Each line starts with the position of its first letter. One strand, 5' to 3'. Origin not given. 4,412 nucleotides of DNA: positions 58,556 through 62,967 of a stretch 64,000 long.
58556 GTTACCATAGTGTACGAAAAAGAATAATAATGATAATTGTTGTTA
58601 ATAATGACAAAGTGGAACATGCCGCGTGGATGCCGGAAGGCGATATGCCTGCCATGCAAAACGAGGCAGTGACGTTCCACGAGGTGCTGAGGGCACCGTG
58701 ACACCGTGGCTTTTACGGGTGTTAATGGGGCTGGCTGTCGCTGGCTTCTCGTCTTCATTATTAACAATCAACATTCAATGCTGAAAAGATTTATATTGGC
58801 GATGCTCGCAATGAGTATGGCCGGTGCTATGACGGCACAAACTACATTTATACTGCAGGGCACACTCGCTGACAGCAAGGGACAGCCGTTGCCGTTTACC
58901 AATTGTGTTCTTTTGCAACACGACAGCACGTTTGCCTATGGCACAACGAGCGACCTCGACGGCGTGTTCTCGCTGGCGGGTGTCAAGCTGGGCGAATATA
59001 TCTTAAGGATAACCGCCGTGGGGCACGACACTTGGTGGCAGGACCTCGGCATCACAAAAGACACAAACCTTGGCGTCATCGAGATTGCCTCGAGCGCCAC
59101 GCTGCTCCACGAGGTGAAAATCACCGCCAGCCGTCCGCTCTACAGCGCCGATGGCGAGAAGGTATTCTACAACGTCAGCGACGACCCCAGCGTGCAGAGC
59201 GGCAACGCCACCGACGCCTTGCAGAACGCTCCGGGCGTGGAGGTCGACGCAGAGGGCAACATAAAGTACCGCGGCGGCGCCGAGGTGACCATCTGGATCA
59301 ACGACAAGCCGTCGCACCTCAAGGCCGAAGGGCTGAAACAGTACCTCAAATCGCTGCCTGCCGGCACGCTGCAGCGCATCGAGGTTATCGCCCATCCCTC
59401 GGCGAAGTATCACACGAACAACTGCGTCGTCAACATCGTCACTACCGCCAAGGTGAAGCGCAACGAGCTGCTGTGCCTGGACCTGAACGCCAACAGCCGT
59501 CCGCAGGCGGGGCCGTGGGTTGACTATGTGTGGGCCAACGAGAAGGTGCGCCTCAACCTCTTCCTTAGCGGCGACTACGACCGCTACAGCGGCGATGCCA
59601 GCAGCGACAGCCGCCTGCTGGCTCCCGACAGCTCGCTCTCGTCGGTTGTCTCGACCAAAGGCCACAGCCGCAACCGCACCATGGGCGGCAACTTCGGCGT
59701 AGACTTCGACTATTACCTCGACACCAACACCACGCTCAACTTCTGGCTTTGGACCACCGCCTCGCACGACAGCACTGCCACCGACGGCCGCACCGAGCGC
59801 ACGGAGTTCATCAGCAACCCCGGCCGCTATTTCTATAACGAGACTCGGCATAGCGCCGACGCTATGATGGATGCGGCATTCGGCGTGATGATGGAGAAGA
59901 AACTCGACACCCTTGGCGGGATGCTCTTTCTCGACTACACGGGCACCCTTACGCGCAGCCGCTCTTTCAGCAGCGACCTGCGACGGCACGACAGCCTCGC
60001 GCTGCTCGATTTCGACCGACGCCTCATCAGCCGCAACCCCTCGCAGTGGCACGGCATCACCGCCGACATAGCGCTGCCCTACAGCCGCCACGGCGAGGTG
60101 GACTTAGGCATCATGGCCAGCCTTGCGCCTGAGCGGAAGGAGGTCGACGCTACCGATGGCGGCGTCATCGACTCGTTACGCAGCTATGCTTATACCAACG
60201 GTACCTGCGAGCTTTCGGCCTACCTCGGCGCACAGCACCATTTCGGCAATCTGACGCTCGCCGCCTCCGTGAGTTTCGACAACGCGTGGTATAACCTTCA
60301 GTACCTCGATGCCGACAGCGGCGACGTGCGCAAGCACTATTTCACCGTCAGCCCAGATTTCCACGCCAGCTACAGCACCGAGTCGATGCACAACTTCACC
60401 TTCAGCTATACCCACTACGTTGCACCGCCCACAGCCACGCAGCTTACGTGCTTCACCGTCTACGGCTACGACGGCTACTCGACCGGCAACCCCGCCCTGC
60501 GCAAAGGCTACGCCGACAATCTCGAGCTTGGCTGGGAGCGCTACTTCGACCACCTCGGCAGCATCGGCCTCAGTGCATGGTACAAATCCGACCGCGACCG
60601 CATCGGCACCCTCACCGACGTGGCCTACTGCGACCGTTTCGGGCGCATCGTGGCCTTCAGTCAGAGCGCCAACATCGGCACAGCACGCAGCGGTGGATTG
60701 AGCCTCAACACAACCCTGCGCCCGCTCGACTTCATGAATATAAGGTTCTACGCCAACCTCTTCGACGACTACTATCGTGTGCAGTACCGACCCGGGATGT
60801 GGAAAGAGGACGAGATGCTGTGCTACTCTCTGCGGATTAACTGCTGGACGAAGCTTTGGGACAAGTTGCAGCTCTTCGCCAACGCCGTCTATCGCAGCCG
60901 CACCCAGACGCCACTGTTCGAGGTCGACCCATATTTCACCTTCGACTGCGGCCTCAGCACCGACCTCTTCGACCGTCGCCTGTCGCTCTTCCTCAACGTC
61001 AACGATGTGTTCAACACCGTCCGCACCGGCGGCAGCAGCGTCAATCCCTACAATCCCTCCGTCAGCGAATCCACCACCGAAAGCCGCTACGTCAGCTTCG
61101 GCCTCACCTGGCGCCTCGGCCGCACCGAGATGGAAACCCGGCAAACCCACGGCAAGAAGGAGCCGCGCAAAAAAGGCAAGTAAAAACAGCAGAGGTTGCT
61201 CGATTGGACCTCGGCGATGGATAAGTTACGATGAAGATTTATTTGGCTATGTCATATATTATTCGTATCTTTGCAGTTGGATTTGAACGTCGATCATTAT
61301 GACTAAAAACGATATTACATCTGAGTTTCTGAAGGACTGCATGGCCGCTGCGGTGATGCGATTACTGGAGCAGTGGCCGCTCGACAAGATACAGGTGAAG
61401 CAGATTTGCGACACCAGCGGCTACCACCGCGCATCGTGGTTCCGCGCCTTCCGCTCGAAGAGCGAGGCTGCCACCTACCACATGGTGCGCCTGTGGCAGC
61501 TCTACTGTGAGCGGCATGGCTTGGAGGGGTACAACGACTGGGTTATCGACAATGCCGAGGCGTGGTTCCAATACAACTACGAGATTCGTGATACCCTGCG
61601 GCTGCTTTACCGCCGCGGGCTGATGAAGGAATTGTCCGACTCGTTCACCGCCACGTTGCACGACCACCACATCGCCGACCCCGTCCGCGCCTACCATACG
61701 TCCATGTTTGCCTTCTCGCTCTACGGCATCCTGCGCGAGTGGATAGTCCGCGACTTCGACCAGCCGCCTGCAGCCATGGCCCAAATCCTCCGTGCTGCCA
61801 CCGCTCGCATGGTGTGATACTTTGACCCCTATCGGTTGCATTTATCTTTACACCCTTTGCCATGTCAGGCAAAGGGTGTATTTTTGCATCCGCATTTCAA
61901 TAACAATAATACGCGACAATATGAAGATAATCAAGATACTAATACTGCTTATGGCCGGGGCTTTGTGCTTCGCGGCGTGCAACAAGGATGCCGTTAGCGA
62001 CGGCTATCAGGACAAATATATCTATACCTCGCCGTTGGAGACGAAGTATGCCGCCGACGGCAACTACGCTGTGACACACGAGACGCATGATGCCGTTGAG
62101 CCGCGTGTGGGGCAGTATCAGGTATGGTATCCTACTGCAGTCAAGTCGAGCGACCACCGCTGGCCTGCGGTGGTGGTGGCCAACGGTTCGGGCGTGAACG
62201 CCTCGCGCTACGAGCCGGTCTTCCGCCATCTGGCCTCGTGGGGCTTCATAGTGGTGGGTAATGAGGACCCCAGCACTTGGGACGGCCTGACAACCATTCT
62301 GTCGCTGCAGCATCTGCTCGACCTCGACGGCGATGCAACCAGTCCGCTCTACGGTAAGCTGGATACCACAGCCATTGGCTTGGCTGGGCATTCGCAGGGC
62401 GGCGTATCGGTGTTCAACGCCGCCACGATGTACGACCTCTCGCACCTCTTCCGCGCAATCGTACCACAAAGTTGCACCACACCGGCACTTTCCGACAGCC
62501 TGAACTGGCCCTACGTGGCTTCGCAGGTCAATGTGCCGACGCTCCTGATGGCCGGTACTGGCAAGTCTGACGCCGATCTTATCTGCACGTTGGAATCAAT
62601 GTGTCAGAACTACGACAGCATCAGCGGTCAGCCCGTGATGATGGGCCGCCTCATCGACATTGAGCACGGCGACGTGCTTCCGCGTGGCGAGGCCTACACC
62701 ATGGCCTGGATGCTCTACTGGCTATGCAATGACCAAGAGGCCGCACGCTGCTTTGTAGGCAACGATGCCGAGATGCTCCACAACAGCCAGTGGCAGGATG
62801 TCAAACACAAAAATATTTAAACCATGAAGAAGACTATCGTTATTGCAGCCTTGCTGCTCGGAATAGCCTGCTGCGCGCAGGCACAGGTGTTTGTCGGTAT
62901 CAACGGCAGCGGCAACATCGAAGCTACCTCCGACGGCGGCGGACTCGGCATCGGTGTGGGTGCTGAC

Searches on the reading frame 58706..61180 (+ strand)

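Call 84: search_protein_families(library=pfam, proteins=[window:58706-61180:+], max_evalue=0.0001)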
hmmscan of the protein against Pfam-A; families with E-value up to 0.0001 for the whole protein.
window:58706-61180:+ (825 aa): 4 families
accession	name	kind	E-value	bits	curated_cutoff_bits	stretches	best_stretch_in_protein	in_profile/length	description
PF14905.12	OMP_b-brl_3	-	1.2e-39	136.9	27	1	399-802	2-408/408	Outer membrane protein beta-barrel family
PF00593.30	TonB_dep_Rec_b-barrel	-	6.3e-16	59.7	27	1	285-766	15-434/436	TonB dependent receptor-like, beta-barrel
PF13620.12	CarboxypepD_reg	-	3.3e-10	40.6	32.3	1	50-121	2-74/82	Carboxypeptidase regulatory-like domain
PF13715.12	CarbopepD_reg_2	-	1.2e-07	32.1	32.2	1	51-138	2-87/88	CarboxypepD_reg-like domain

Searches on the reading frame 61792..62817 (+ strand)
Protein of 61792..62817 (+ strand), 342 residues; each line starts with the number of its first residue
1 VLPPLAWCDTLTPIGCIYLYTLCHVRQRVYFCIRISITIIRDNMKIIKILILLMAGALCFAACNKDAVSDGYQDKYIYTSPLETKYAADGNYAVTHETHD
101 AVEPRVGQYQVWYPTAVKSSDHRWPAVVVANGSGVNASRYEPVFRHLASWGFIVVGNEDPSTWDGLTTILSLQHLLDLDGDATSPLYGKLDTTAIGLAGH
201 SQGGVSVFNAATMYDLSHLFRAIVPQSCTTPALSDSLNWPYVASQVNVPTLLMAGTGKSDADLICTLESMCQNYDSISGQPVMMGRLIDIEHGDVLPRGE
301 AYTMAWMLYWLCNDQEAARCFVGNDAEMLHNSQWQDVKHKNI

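Call 84: search_protein_families(library=pfam, proteins=[window:61792-62817:+], max_evalue=0.0001)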
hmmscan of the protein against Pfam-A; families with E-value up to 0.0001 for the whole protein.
window:61792-62817:+ (342 aa): 2 families
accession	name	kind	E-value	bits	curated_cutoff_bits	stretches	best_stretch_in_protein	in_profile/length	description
PF12740.14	PETase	-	5.1e-14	52.8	28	1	87-321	20-243/263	PET hydrolase-like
PF07224.18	Chlorophyllase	-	5.1e-06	25.9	26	1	122-214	40-137/301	Chlorophyllase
